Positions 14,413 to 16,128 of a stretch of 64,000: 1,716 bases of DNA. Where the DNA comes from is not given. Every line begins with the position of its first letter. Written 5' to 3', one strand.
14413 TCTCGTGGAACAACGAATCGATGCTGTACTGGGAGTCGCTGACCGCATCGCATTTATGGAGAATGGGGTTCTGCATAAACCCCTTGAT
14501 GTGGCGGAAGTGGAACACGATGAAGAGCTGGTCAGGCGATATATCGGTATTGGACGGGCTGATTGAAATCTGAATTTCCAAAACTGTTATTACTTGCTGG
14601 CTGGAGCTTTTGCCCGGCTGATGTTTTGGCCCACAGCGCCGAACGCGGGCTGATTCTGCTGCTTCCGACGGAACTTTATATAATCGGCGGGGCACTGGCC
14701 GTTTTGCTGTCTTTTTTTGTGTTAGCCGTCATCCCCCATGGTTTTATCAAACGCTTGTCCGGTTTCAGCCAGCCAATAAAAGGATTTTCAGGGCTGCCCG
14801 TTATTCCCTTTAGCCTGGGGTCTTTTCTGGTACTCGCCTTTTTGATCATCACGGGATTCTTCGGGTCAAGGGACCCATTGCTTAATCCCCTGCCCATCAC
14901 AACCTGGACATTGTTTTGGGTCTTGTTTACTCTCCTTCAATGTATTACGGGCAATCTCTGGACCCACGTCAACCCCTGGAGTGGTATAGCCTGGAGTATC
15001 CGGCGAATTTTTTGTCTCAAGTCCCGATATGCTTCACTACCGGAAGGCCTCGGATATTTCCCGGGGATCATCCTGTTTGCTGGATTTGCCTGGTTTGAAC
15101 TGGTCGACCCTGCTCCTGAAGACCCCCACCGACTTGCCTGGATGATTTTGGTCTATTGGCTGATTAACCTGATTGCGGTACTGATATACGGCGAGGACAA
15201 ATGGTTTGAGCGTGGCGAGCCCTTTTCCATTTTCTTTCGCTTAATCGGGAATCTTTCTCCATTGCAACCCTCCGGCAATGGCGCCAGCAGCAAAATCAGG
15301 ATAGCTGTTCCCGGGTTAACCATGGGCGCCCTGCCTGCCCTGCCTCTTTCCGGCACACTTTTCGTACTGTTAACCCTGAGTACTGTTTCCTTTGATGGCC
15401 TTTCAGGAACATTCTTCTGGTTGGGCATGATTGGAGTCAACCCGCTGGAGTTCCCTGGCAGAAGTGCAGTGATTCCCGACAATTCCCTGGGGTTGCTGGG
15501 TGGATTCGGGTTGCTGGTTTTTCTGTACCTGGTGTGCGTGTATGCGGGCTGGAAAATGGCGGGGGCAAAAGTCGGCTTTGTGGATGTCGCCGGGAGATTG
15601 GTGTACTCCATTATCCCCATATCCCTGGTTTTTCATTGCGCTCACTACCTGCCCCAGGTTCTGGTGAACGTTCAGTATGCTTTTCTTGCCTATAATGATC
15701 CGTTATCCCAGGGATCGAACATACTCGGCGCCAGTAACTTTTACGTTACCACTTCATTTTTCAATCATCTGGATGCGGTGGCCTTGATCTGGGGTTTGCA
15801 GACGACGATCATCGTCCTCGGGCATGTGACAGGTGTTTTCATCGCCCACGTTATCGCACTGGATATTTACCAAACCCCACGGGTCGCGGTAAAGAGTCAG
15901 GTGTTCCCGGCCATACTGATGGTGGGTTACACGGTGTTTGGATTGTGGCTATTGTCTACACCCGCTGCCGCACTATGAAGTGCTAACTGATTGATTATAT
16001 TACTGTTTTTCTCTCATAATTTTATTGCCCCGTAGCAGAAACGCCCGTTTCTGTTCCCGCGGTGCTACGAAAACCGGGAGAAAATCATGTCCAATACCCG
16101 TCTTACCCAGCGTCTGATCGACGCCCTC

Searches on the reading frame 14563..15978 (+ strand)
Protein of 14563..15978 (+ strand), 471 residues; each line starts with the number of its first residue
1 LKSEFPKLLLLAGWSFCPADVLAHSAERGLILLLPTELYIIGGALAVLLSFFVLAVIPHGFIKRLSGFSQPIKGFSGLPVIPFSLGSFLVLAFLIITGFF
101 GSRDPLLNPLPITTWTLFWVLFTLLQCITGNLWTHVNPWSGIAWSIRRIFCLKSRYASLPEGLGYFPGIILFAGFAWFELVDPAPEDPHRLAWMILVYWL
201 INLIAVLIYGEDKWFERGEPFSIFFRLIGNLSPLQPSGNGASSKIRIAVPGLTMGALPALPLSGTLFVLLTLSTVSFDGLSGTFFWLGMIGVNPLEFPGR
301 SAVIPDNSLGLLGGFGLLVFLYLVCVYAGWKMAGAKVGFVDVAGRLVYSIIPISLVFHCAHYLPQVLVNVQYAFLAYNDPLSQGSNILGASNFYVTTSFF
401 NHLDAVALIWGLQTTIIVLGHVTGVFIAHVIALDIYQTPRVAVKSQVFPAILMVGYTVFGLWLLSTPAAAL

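Call 14: search_protein_families(library=pfam, proteins=[window:14563-15975:+], max_evalue=0.001)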
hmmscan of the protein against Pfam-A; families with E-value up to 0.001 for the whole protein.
window:14563-15975:+ (471 aa): 0 families

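Call 50: find_encoding_contigs(protein=window:14563-15978:+, flank=3000, max_places=4)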
Protein window:14563-15978:+ (471 aa): no gene with exactly this product is on record in the collection.

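Call 81: find_related_loci(query=window:14563-15975:+, collection=metagenome_contigs, flank=10000)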
Query window:14563-15975:+ (471 aa) in metagenome_contigs; peptide patterns used: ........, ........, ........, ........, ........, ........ (x = any residue, [..] = any of these).
179 stretches matched a pattern; 1 encode a relative of the query (tblastn E <= 1e-3); 1 distinct loci.
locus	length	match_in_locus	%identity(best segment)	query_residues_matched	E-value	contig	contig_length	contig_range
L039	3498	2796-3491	84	1-232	1e-130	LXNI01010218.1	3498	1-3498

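Call 82: find_homologous_proteins(query=window:14563-15975:+, max_evalue=1e-60)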
Query window:14563-15975:+ (471 aa): 2699 proteins with E <= 1e-60 among 8000 candidates; the best 120 are listed.
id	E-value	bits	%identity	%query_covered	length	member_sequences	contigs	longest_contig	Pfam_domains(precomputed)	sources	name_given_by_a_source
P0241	1.6e-286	969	92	99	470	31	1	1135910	-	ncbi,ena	-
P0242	2.1e-263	893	85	99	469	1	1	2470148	-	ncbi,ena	-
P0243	2.1e-261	886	84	99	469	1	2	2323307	-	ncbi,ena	-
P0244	8.6e-252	855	82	99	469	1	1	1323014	-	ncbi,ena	-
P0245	5.1e-244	829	81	99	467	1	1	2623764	-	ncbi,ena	-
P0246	1.1e-242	825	80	98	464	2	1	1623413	-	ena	-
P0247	4.0e-219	747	78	91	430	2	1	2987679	-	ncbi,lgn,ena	-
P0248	1.2e-217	742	77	91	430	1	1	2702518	-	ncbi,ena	-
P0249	2.7e-196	671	100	65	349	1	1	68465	-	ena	-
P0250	1.1e-168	580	60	96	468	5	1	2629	-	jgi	jgi:hypothetical protein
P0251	4.5e-166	572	57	98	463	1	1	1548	-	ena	-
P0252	6.5e-155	535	56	98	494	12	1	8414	-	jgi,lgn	-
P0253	1.9e-154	533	89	58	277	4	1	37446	-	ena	-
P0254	7.6e-153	528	55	98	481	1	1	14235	-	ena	-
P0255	6.6e-152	525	55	96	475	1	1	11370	-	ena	-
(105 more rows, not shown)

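Call 83: find_encoding_contigs(protein=P0241, flank=10000, max_places=2)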
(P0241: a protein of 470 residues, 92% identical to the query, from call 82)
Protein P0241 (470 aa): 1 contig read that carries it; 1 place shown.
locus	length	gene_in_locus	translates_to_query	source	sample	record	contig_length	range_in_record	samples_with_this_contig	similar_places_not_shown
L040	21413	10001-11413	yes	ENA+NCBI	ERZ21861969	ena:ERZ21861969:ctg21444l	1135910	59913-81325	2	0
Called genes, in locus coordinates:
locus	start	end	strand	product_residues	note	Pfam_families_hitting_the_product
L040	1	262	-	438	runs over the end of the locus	PF00815:Histidinol_dh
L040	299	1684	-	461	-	PF06808:DctM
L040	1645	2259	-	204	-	PF04290:DctQ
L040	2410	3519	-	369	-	PF03480:DctP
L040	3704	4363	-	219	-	PF00857:Isochorismatase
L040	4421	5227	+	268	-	PF13489:Methyltransf_23, PF02353:CMAS (weak), PF13649:Methyltransf_25, PF13847:Methyltransf_31 (weak), PF08241:Methyltransf_11, PF08242:Methyltransf_12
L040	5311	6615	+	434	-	PF13433:Peripla_BP_5, PF13458:Peripla_BP_6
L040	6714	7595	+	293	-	PF02653:BPD_transp_2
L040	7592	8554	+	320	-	PF02653:BPD_transp_2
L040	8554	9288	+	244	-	PF00005:ABC_tran, PF13304:AAA_21 (faint), PF12399:BCA_ABC_TP_C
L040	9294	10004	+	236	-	PF00005:ABC_tran, PF13304:AAA_21 (faint)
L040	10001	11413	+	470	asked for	-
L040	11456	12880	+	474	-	PF00282:Pyridoxal_deC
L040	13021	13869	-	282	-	PF02798:GST_N (weak), PF13409:GST_N_2 (weak), PF13410:GST_C_2, PF00043:GST_C (weak)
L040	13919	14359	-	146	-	PF00903:Glyoxalase, PF13669:Glyoxalase_4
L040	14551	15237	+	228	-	-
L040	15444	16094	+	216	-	PF01323:DSBA, PF13743:Thioredoxin_5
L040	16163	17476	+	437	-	PF13701:DDE_Tnp_1_4, PF01609:DDE_Tnp_1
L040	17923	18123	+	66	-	PF09957:VapB_antitoxin (weak)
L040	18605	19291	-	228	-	PF09559:Cas6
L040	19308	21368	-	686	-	PF00528:BPD_transp_1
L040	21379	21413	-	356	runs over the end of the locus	PF00005:ABC_tran, PF13304:AAA_21 (faint)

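Call 84: find_encoding_contigs(protein=P0242, flank=10000, max_places=2)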
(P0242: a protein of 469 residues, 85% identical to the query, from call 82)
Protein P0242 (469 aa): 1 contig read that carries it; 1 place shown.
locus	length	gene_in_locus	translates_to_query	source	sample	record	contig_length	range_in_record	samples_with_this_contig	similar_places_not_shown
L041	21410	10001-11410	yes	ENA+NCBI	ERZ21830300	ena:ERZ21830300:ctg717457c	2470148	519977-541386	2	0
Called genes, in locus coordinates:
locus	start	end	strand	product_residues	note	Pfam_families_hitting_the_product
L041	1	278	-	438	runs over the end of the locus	PF00815:Histidinol_dh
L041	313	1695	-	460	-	PF06808:DctM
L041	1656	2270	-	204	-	PF04290:DctQ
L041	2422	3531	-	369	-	PF03480:DctP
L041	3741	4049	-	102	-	PF00857:Isochorismatase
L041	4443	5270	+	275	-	PF00398:RrnaAD (weak), PF13489:Methyltransf_23, PF13847:Methyltransf_31 (weak), PF08241:Methyltransf_11, PF08242:Methyltransf_12, PF13649:Methyltransf_25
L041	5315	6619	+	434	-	PF13433:Peripla_BP_5, PF13458:Peripla_BP_6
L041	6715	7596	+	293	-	PF02653:BPD_transp_2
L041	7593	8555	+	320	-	PF02653:BPD_transp_2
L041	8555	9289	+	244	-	PF00005:ABC_tran, PF12399:BCA_ABC_TP_C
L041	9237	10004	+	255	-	PF00005:ABC_tran, PF13304:AAA_21 (faint)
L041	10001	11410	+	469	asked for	-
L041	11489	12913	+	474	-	PF00282:Pyridoxal_deC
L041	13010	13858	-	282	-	PF02798:GST_N (weak), PF13410:GST_C_2, PF21972:Arc1p_N_like (weak), PF00043:GST_C (weak)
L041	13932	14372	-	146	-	PF00903:Glyoxalase, PF13669:Glyoxalase_4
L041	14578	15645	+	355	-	PF14281:PDDEXK_4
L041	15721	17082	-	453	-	-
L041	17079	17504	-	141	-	-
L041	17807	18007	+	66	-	PF09957:VapB_antitoxin (weak)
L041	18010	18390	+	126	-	-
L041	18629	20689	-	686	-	PF00528:BPD_transp_1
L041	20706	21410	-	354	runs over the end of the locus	PF00005:ABC_tran, PF13304:AAA_21 (faint)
